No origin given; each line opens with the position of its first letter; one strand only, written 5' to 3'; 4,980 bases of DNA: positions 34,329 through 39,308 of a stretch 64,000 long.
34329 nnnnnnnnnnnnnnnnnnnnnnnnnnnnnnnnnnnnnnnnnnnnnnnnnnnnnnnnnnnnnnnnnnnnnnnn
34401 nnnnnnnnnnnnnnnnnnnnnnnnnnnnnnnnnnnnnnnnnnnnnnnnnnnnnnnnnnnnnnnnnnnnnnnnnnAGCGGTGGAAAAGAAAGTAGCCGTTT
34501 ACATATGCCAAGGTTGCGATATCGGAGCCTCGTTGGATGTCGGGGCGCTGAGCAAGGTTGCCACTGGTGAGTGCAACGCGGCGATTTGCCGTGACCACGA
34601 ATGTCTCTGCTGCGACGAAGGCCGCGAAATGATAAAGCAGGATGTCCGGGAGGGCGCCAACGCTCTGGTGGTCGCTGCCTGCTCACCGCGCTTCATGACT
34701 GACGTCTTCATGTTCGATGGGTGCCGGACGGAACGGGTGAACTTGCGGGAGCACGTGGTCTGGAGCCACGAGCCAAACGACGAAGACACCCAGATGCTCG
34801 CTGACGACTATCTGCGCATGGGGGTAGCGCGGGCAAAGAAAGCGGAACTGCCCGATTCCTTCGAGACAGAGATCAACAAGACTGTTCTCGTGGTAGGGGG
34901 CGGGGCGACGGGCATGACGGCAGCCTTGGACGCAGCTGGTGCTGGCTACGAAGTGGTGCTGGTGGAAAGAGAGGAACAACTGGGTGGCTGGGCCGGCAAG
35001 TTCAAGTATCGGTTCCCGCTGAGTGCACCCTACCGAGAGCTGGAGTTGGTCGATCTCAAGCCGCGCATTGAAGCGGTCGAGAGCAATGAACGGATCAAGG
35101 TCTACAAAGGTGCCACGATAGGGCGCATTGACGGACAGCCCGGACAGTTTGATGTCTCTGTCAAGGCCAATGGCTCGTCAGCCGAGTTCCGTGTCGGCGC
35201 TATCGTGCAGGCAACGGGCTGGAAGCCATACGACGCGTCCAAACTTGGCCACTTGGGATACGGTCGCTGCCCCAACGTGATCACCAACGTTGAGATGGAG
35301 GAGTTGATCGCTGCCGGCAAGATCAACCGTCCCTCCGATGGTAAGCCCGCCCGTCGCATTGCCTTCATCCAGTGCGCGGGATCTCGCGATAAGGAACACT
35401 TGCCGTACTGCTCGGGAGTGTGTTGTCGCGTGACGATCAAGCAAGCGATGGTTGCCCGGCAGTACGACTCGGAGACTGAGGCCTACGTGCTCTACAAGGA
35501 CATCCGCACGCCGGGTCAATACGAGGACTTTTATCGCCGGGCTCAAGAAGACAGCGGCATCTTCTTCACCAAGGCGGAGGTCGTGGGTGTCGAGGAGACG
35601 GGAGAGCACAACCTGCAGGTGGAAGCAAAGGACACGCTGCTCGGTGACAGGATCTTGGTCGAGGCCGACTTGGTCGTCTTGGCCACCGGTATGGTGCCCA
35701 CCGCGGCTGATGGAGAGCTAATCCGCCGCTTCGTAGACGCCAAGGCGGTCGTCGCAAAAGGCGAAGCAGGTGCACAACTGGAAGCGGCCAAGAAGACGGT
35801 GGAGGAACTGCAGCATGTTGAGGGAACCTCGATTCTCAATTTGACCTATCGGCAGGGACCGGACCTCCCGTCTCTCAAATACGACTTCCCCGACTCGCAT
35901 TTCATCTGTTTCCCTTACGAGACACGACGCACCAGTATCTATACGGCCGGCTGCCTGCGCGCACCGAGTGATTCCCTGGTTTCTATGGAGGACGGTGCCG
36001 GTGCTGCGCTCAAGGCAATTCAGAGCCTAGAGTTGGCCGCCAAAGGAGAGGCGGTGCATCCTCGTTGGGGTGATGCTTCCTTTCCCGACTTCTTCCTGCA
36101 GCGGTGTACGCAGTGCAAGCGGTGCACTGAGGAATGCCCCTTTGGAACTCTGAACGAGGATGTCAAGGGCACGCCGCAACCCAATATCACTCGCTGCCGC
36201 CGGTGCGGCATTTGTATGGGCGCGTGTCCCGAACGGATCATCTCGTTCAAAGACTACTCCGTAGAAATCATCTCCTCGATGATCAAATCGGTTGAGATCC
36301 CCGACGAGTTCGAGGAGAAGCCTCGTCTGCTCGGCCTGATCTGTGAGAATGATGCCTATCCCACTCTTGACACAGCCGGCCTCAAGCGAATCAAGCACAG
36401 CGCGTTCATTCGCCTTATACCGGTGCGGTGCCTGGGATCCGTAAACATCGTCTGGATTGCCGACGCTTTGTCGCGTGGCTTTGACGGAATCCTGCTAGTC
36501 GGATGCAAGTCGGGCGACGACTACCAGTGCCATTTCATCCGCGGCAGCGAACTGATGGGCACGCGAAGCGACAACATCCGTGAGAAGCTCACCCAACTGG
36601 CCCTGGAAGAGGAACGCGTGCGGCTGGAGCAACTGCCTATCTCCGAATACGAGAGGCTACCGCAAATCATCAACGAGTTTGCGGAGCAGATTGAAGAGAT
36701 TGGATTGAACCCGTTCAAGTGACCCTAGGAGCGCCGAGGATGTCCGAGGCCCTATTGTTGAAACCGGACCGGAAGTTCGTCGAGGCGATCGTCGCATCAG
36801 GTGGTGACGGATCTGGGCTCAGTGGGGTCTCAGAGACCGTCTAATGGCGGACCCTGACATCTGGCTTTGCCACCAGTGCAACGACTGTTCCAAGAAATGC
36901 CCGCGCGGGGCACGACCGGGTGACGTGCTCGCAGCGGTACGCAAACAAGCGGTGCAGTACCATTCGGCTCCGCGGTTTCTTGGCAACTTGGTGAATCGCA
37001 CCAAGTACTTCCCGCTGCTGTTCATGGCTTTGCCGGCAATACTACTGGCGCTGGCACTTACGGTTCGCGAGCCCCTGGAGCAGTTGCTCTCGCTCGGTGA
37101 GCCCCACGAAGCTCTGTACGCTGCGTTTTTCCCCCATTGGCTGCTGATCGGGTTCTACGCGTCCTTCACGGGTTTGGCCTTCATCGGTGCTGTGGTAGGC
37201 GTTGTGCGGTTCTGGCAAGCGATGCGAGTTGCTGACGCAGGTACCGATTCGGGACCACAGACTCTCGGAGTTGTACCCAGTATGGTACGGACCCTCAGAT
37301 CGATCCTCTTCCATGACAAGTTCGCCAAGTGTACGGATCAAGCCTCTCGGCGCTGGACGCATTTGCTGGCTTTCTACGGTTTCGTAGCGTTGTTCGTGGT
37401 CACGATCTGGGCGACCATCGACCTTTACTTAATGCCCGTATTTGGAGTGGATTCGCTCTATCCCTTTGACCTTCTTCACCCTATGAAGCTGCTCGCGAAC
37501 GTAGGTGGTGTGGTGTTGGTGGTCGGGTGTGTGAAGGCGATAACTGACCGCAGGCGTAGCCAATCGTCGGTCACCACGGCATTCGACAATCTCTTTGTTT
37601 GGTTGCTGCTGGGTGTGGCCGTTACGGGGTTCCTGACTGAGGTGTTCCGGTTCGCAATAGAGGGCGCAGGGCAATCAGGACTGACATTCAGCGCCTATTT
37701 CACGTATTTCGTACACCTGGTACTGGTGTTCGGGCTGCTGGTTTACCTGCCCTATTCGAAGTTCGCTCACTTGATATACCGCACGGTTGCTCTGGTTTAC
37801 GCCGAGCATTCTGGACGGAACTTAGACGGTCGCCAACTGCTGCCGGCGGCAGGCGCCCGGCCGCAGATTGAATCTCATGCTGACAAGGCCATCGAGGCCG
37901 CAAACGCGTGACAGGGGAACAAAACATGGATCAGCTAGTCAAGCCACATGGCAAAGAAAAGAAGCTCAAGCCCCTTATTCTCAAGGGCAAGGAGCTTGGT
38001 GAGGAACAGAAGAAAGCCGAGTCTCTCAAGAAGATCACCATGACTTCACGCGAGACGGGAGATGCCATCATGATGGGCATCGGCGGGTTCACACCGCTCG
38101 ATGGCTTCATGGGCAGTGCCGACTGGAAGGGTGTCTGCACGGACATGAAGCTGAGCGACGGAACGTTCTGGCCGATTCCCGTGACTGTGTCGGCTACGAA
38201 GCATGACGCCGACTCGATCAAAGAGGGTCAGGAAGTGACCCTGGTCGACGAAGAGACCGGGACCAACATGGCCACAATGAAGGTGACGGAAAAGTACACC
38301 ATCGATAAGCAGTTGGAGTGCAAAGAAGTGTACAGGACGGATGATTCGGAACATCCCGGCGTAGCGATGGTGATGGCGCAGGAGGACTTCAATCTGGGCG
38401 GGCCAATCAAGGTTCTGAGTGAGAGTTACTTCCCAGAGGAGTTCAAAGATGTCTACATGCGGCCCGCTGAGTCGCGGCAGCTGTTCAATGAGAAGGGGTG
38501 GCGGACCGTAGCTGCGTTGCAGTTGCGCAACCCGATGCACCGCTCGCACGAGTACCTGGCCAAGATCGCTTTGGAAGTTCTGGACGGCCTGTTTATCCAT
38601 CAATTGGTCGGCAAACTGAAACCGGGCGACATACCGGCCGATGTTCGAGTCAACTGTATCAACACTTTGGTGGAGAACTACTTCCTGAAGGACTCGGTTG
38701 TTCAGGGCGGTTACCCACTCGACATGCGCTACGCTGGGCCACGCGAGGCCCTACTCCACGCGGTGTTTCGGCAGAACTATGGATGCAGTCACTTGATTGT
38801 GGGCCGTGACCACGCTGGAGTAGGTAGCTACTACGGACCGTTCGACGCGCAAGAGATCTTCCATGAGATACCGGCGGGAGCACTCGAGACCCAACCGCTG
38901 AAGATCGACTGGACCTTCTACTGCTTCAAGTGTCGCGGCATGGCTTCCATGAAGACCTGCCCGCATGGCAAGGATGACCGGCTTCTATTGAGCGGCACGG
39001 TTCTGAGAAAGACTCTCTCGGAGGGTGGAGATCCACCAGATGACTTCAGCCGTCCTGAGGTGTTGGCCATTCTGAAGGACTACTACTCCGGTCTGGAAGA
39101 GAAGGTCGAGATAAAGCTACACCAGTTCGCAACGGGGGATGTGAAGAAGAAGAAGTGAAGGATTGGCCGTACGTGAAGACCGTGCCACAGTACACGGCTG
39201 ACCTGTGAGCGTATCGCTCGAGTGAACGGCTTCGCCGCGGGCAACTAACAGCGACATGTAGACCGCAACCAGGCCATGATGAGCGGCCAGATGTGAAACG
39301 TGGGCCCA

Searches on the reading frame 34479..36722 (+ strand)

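Call 13: search_protein_families(library=pfam, proteins=[window:34479-36722:+], max_evalue=0.0001)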
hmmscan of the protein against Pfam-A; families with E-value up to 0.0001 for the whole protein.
window:34479-36722:+ (747 aa): 15 families
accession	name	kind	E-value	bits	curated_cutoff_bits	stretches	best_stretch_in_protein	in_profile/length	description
PF02662.21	FlpD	-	4.7e-38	130.4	22.3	1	618-742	2-123/123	Methyl-viologen-reducing hydrogenase, delta subunit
PF07992.20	Pyr_redox_2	-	2.4e-12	47.3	26.1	1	135-253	2-114/291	Pyridine nucleotide-disulphide oxidoreductase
PF01266.30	DAO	-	4.8e-08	33.3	27.9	1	136-170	2-37/353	FAD dependent oxidoreductase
PF00037.32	Fer4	-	6.5e-08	32.5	21.1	0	542-557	7-22/24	4Fe-4S binding domain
PF13450.12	NAD_binding_8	-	1.1e-07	32.5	21.9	1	138-177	1-40/68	NAD(P)-binding Rossmann-like domain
PF12837.12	Fer4_6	-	1.5e-07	31.5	25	0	536-556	2-22/24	4Fe-4S binding domain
PF12831.13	FAD_oxidored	-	1.7e-07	31.4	27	1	136-171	2-37/416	FAD dependent oxidoreductase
PF13187.11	Fer4_9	-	3.3e-07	30.7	27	1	542-587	1-51/52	4Fe-4S dicluster domain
PF13738.12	Pyr_redox_3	-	9e-07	28.9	30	1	128-250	159-269/305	Pyridine nucleotide-disulphide oxidoreductase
PF12797.12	Fer4_2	-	1.8e-06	28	24.5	0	540-555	7-22/22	4Fe-4S binding domain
PF13484.11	Fer4_16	-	5.5e-06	27.5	30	0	542-565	1-23/66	4Fe-4S double cluster binding domain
PF00890.30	FAD_binding_2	-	5.9e-06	26.2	20.4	1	136-170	2-36/414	FAD binding domain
PF13237.11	Fer4_10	-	6.1e-06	26.5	25.5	1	541-584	7-53/53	4Fe-4S dicluster domain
PF12838.12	Fer4_7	-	9e-06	26.5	27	0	542-586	1-51/52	4Fe-4S dicluster domain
PF03486.20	HI0933_like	-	4.7e-05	23.4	50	0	135-169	2-36/244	HI0933-like protein Rossmann domain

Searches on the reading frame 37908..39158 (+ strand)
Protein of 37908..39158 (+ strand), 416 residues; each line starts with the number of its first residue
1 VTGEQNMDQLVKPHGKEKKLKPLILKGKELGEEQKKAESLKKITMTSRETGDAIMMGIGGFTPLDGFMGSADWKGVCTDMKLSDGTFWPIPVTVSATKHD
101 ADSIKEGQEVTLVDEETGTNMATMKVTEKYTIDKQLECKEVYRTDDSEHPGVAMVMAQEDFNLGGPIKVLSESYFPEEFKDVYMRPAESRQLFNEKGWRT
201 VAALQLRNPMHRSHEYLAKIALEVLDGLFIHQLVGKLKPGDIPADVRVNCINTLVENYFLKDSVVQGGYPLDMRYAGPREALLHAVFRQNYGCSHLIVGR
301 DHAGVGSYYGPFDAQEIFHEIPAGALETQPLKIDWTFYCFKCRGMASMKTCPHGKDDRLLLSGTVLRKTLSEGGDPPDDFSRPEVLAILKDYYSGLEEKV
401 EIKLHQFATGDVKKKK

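Call 13: search_protein_families(library=pfam, proteins=[window:37908-39158:+], max_evalue=0.0001)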
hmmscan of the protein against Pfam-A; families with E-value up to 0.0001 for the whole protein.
window:37908-39158:+ (416 aa): 2 families
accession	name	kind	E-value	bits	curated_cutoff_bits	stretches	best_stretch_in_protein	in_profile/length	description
PF01747.23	ATP-sulfurylase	-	2.8e-88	295.3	24.3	1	181-391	2-211/212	ATP-sulfurylase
PF14306.12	PUA_2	-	3.4e-54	183.2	27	1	12-171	2-158/159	PUA-like domain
